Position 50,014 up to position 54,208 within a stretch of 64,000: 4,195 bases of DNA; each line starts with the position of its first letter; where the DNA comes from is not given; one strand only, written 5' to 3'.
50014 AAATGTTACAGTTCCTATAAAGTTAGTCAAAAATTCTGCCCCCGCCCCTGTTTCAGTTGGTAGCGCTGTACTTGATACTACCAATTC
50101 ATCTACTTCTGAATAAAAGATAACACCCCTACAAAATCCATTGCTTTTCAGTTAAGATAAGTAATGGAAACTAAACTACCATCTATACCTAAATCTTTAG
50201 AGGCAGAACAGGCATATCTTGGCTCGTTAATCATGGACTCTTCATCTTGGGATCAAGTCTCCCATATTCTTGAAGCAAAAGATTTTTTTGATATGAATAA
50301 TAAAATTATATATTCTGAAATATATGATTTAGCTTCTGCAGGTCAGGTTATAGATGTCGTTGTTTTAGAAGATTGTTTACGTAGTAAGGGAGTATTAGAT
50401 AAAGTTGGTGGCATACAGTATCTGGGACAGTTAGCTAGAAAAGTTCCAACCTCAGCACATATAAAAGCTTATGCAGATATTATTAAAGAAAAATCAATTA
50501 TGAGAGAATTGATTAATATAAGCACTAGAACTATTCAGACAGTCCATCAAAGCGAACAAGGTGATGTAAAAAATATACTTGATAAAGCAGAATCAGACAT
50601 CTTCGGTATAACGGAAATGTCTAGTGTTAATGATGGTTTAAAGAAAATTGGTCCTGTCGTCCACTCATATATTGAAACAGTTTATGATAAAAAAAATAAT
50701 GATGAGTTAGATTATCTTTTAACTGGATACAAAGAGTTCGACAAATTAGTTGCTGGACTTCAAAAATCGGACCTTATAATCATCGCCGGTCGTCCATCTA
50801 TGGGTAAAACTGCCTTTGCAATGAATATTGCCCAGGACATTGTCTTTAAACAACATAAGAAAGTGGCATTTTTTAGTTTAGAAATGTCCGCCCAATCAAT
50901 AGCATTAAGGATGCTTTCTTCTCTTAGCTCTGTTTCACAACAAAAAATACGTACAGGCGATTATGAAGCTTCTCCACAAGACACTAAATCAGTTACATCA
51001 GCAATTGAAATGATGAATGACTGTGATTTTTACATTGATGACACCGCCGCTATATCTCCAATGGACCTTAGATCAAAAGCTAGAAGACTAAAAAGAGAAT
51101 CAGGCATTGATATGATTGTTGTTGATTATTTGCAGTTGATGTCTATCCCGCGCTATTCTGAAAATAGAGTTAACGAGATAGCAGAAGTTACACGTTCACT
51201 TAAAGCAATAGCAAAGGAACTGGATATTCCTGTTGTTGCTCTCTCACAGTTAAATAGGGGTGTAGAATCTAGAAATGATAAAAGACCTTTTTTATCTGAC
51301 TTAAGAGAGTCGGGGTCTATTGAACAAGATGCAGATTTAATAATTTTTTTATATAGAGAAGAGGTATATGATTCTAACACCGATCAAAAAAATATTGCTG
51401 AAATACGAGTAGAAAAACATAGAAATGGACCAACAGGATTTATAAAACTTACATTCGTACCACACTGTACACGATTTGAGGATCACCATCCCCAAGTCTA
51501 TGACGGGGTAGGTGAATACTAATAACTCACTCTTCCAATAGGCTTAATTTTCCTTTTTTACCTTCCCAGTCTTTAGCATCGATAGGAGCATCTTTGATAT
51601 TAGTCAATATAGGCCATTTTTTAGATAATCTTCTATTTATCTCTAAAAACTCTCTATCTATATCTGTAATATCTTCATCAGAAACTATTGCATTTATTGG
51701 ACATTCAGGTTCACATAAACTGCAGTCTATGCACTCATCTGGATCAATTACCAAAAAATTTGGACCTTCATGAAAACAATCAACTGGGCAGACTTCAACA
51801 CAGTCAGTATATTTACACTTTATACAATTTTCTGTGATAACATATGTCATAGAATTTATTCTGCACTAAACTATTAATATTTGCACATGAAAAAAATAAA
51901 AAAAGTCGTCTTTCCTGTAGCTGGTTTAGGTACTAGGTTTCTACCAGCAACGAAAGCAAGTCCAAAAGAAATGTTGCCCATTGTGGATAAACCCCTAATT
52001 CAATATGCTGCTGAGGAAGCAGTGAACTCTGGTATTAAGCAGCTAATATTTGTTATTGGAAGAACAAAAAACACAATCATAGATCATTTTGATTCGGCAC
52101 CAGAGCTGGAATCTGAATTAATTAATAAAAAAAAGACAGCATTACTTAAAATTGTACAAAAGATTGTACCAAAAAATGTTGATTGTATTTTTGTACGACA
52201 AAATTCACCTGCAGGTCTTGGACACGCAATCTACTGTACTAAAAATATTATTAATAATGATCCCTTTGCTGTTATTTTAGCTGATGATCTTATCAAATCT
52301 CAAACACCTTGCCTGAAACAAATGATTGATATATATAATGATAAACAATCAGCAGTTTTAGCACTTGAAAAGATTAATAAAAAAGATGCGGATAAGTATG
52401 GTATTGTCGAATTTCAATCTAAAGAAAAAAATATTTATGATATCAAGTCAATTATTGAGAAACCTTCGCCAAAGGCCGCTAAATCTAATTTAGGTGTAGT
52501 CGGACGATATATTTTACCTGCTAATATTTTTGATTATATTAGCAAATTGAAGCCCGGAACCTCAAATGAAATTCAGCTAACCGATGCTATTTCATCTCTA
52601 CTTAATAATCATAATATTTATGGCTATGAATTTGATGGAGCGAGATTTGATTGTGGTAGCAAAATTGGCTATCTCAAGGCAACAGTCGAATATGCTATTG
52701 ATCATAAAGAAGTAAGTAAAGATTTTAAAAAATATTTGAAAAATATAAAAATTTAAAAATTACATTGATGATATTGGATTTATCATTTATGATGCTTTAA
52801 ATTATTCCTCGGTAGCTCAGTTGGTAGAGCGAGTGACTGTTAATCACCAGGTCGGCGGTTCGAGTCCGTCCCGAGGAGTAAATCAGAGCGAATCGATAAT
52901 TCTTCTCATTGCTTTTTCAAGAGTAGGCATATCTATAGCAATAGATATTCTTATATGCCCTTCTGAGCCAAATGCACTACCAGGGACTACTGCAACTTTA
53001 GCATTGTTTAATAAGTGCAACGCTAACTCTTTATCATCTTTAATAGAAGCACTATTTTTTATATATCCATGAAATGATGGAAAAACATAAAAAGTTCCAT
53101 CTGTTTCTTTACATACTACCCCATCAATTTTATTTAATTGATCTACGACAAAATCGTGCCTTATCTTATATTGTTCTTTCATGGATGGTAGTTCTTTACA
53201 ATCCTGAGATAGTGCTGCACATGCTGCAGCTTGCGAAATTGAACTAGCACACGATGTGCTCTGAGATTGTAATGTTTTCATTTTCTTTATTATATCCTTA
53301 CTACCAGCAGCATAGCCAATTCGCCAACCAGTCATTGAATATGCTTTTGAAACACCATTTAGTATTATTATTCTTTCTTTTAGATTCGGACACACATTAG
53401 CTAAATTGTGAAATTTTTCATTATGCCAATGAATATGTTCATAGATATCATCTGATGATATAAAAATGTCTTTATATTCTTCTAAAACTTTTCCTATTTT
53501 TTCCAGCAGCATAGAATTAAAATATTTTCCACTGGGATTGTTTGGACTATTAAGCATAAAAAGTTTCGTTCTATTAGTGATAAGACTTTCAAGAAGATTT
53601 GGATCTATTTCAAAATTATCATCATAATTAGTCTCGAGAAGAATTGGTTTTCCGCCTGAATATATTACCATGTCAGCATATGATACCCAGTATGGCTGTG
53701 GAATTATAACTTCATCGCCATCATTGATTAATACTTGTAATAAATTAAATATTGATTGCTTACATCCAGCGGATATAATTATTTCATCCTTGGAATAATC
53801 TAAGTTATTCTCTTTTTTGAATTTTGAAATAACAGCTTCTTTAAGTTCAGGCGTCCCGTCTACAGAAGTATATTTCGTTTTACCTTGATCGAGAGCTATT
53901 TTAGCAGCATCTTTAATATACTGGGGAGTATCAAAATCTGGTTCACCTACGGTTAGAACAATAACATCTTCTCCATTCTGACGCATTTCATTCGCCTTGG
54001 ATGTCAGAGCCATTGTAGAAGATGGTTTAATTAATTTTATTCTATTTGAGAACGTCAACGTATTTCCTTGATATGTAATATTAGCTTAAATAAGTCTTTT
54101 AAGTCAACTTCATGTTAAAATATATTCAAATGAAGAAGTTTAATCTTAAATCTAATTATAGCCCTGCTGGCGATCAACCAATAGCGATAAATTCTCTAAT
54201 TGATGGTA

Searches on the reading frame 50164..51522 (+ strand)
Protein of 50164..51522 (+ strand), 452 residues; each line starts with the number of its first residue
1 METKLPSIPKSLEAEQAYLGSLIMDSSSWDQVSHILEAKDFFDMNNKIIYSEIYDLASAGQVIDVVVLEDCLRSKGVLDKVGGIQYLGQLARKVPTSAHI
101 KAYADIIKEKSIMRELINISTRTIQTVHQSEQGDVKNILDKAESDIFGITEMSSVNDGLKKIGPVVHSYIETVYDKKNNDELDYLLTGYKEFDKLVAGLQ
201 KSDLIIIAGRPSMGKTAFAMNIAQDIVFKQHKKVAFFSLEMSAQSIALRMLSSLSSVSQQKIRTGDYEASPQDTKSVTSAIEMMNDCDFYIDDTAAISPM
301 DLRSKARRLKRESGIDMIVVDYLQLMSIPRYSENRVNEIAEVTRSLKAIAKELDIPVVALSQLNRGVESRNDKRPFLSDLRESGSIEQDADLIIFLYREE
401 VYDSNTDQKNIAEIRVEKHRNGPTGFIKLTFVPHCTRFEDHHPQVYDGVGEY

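Call 80: search_protein_families(library=pfam, proteins=[window:50164-51522:+], max_evalue=0.001)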
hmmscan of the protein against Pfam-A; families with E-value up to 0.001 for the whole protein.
window:50164-51522:+ (452 aa): 5 families
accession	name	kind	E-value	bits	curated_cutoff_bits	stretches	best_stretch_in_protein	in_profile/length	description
PF03796.21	DnaB_C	-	1.1e-104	349.9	27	1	186-440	3-255/255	DnaB-like helicase C terminal domain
PF00772.26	DnaB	-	5.1e-30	104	23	1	9-109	3-103/103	DnaB-like helicase N terminal domain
PF13481.12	AAA_25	-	5.4e-12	46.2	27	1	193-363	23-190/195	AAA domain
PF06745.19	ATPase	-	1.8e-05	24.7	26.6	1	187-364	3-165/231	KaiC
PF20720.3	nSTAND3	-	0.00042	20.5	27.2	0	190-230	5-45/155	Novel STAND NTPase 3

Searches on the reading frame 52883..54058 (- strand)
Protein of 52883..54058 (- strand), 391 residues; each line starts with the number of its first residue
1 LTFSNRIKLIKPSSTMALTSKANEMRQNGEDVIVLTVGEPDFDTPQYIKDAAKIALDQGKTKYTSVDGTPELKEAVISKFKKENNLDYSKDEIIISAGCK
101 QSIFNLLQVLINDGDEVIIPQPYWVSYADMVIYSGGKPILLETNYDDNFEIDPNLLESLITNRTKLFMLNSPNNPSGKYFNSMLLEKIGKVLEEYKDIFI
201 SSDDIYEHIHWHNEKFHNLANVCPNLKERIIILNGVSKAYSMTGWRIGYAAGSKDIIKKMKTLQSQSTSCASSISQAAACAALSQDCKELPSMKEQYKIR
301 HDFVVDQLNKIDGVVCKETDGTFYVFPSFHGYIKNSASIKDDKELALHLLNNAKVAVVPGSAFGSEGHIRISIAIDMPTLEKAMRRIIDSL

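Call 80: search_protein_families(library=pfam, proteins=[window:52883-54058:-], max_evalue=0.001)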
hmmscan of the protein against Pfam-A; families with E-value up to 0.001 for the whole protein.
window:52883-54058:- (391 aa): 2 families
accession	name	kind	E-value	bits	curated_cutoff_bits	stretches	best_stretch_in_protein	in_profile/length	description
PF00155.27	Aminotran_1_2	-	1.3e-73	248.8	19.7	1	31-387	2-361/361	Aminotransferase class I and II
PF01041.23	DegT_DnrJ_EryC1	-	2.8e-08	33.8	19.8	1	95-168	45-117/360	DegT/DnrJ/EryC1/StrS aminotransferase family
